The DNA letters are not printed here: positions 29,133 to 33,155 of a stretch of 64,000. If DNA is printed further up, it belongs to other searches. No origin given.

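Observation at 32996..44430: A 20-bp palindrome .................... recurs three times in divergent promoters of the glycan locus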

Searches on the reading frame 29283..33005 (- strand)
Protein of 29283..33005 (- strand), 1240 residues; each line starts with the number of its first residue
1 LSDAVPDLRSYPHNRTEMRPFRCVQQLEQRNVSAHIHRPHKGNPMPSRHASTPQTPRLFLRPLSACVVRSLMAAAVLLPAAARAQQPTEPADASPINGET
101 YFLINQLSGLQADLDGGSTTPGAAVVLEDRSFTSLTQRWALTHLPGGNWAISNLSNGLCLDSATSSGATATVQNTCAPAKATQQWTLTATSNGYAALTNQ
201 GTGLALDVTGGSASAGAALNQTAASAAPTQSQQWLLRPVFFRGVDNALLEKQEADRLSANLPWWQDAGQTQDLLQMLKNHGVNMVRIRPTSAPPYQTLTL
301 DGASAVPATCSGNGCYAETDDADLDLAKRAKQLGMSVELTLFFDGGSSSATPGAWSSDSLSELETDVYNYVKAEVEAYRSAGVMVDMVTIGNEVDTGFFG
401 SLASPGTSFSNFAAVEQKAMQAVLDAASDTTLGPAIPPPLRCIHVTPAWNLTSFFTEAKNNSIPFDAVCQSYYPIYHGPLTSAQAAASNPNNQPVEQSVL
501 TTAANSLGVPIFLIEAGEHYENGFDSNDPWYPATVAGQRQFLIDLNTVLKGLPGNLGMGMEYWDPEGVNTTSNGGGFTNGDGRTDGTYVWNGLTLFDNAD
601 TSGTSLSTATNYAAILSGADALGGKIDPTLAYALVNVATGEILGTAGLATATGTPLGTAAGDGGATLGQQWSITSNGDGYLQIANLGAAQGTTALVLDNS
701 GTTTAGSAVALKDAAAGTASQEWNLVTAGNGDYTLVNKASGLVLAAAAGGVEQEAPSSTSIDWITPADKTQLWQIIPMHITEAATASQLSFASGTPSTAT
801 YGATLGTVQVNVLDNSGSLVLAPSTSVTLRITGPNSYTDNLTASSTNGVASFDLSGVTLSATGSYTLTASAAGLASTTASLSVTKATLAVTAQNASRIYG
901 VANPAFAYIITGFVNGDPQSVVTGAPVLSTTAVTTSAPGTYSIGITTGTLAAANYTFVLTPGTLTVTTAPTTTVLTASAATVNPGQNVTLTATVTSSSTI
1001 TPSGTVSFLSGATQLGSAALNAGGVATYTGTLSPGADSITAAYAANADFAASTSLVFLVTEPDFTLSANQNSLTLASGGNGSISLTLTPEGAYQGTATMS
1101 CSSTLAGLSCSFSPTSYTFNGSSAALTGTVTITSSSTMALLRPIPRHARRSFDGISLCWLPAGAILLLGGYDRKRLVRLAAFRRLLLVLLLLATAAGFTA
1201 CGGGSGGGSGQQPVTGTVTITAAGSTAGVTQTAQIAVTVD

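Call 6: search_protein_families(library=pfam, proteins=[window:29283-33005:-])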
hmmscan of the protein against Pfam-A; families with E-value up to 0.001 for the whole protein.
window:29283-33005:- (1240 aa): 5 families
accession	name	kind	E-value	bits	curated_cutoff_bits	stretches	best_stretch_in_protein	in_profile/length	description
PF07745.19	Glyco_hydro_53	-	1.3e-40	139.9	24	1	242-607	2-338/340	Glycosyl hydrolase family 53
PF14200.12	RicinB_lectin_2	-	1.2e-35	122.5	25.6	5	136-221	2-88/89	Ricin-type beta-trefoil lectin domain-like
PF00652.28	Ricin_B_lectin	-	3.3e-21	76.2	29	2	103-234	5-126/126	Ricin-type beta-trefoil lectin domain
PF18676.6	MBG_2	-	2e-18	67.2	25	1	888-965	1-72/72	MBG domain (YGX type)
PF16640.11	Big_3_5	-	1.5e-16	61.2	35.5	1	975-1055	1-81/88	Bacterial Ig-like domain (group 3)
